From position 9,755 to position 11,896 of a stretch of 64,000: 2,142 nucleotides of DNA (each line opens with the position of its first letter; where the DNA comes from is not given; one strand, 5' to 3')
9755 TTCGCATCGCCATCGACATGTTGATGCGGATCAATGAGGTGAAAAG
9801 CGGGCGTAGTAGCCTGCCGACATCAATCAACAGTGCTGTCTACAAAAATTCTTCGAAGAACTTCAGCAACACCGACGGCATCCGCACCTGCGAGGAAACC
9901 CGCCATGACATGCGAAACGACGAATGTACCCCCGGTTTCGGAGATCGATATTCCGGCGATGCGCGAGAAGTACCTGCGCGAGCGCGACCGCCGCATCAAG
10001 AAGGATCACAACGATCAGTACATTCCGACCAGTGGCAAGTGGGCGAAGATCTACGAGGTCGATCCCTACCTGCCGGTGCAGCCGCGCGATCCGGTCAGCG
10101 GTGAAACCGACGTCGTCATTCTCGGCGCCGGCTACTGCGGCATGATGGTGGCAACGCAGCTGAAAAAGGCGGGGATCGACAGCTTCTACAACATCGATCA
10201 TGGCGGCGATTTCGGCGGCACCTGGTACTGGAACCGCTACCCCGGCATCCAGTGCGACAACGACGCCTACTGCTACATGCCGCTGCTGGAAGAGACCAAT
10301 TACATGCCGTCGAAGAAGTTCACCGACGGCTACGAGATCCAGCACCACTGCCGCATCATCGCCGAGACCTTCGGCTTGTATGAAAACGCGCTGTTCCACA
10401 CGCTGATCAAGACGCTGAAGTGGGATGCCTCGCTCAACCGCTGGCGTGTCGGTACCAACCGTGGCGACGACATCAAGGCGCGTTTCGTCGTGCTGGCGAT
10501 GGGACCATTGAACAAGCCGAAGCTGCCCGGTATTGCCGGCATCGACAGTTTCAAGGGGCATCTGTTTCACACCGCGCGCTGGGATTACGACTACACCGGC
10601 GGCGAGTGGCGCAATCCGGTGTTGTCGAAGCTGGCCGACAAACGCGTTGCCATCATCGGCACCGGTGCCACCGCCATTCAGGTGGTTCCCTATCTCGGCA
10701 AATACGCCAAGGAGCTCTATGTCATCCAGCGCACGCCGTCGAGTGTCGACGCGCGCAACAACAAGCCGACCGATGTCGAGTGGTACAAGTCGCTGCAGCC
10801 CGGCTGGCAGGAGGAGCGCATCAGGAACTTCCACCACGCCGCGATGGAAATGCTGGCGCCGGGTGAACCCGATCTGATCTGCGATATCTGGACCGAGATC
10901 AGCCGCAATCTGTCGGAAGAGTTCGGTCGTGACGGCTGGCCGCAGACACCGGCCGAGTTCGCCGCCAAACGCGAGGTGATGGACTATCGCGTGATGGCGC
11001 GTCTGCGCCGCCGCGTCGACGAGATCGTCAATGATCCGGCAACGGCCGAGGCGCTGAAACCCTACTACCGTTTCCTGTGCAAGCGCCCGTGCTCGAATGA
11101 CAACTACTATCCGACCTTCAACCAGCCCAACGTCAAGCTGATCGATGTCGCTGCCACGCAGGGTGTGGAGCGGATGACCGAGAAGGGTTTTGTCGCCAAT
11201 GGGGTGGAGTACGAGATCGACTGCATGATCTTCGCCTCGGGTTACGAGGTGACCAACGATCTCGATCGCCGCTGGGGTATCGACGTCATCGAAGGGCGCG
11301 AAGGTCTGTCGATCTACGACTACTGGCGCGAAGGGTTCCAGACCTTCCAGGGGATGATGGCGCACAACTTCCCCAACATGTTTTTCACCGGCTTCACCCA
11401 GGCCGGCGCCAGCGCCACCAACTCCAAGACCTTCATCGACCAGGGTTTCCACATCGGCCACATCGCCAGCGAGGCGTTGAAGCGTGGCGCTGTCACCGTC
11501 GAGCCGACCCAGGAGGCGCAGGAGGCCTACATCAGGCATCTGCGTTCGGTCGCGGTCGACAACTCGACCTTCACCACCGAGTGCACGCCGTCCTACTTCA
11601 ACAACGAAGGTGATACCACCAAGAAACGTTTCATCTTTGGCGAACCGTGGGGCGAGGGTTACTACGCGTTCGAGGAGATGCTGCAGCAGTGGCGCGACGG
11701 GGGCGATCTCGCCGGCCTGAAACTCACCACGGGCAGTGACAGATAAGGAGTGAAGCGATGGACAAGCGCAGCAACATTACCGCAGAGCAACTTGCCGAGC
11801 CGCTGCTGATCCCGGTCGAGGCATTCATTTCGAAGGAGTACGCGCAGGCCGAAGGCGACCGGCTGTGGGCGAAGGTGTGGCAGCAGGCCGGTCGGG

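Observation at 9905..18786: Two paralogous, tightly coupled BVMO->Rieske oxygenase gene pairs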

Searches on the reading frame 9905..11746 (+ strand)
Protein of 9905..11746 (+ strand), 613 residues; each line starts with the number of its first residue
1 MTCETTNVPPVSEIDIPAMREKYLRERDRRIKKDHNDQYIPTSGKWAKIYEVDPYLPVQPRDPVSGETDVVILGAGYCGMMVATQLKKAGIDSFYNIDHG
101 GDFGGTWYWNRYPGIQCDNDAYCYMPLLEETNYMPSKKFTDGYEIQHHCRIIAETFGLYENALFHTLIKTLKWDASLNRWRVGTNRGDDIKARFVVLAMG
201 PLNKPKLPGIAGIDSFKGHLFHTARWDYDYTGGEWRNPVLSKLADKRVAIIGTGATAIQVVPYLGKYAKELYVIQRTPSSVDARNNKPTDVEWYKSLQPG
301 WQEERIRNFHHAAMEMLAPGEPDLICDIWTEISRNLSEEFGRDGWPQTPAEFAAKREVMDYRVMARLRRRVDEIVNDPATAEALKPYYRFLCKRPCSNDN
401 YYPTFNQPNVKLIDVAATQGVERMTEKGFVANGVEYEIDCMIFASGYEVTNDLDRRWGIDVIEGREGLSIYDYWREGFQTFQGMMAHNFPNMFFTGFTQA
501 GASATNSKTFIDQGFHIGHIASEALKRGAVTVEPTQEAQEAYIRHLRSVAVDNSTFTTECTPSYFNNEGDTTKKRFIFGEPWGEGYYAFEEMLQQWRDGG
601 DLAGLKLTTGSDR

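Call 10: search_protein_families(library=pfam, proteins=[window:9905-11746:+])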
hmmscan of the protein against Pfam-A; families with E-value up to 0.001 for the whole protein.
window:9905-11746:+ (613 aa): 9 families
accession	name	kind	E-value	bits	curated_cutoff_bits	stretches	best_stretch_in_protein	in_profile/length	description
PF07992.20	Pyr_redox_2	-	3.6e-10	40.2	26.1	1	180-279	85-176/291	Pyridine nucleotide-disulphide oxidoreductase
PF13738.12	Pyr_redox_3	-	5.2e-09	36.2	30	1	71-283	1-202/305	Pyridine nucleotide-disulphide oxidoreductase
PF00743.25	FMO-like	-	2.6e-08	33.2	22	1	126-284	72-222/532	Flavin-binding monooxygenase-like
PF01266.30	DAO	-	1.4e-05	25.3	27.9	0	170-229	174-237/353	FAD dependent oxidoreductase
PF00070.33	Pyr_redox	-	1.7e-05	25.7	22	0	70-91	2-23/82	Pyridine nucleotide-disulphide oxidoreductase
PF13450.12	NAD_binding_8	-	4.6e-05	24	21.9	1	72-126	1-54/68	NAD(P)-binding Rossmann-like domain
PF13434.12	Lys_Orn_oxgnase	-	6.3e-05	22.7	21.3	0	143-269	95-212/339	L-lysine 6-monooxygenase/L-ornithine 5-monooxygenase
PF01488.26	Shikimate_DH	-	9.5e-05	22.9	24.3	0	240-283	7-51/138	Shikimate / quinate 5-dehydrogenase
PF02826.25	2-Hacid_dh_C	-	0.00059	19.7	25.1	0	222-283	10-75/178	D-isomer specific 2-hydroxyacid dehydrogenase, NAD binding domain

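Call 12: search_protein_families(library=ncbifam, proteins=[window:9905-11746:+], max_evalue=0.00001)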
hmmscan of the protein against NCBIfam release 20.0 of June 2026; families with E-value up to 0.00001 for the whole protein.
window:9905-11746:+ (613 aa): 3 families
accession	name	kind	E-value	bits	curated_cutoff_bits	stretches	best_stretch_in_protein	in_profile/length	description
NF045818.1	Neo-PentlctneDsynPtlE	equivalog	1.8e-186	620.7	1100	1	19-607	1-586/587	neopentalenolactone/pentalenolactone D synthase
NF040505.1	ArsO_flavin_mono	equivalog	7.2e-13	48.7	425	1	68-279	1-194/346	ArsO family NAD(P)H-dependent flavin-containing monooxygenase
TIGR01292.1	TRX_reduct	equivalog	2.7e-06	26.4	343.45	0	245-278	141-174/300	thioredoxin-disulfide reductase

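Call 13: search_solved_structures(query=window:9905-11746:+)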
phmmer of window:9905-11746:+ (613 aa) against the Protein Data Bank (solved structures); distinct sequences matched with E-value up to 0.001: 40.
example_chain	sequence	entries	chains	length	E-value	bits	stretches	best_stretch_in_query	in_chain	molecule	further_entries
5mq6_A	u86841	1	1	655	9.8e-117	394.5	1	8-608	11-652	Pyridine nucleotide-disulfide oxidoreductase-like protein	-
2ylz_A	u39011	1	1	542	8.7e-72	246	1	64-565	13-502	PHENYLACETONE MONOOXYGENASE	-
1w4x_A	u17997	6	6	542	1.1e-71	245.6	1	64-565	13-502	PHENYLACETONE MONOOXYGENASE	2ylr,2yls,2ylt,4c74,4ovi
8xg7_A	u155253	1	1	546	1.4e-71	245.3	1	64-565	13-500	Phenylacetone monooxygenase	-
2ylw_A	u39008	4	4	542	2.8e-71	244.3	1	64-565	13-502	PHENYLACETONE MONOOXYGENASE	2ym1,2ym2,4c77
8xg9_A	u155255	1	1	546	4.5e-71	243.6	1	64-565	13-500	Phenylacetone monooxygenase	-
2ylx_A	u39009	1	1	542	8.7e-71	242.7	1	64-565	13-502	PHENYLACETONE MONOOXYGENASE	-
8xg8_A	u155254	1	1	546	9.3e-71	242.6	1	64-565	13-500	Phenylacetone monooxygenase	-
4d03_A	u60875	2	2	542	4.4e-70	240.3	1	64-565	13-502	PHENYLACETONE MONOOXYGENASE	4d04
4ap1_A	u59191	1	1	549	4.5e-62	213.9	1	62-550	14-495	STEROID MONOOXYGENASE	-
4aos_A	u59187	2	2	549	1.6e-61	212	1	62-550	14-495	STEROID MONOOXYGENASE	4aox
3uov_A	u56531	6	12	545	1.7e-61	212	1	67-540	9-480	OTEMO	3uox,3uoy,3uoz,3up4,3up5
4ap3_A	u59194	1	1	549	4e-61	210.7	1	62-550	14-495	STEROID MONOOXYGENASE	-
9uu6_A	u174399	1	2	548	1.2e-58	202.6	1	68-540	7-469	Putative flavin-binding monooxygenase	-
8yq3_A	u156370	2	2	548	1.5e-58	202.3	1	68-537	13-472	Putative flavin-binding monooxygenase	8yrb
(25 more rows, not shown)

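Call 73: find_related_loci(query=A4, collection=metagenome_contigs, flank=6000)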
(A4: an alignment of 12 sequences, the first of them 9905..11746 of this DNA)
Query A4 (613 aa) in metagenome_contigs; peptide patterns used: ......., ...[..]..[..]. (x = any residue, [..] = any of these).
600 stretches matched a pattern (row limit reached: there are more); 596 encode a relative of the query (tblastn E <= 1e-3); the best 80 are kept; 80 distinct loci.
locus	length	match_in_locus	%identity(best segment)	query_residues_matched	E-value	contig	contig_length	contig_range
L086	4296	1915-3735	61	1-607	0e+0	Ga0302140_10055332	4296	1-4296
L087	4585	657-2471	60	1-607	0e+0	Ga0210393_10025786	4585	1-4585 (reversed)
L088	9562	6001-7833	58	1-611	0e+0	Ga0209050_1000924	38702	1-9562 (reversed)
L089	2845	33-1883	59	1-609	0e+0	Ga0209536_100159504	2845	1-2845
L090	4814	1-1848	57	1-609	0e+0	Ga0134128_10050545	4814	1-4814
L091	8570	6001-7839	57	1-607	0e+0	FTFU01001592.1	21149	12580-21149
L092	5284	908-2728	57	2-607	0e+0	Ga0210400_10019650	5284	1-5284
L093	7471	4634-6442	55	3-607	0e+0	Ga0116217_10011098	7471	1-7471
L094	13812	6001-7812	57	9-609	0e+0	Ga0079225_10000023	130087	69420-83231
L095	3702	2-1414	63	137-607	0e+0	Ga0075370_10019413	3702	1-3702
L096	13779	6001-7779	51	11-605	0e+0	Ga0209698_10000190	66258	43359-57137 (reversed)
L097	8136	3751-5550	48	7-607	0e+0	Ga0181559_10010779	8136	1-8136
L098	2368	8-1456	55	124-607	0e+0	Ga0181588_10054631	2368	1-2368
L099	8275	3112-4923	48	3-607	0e+0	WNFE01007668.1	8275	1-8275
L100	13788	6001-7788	48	13-608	0e+0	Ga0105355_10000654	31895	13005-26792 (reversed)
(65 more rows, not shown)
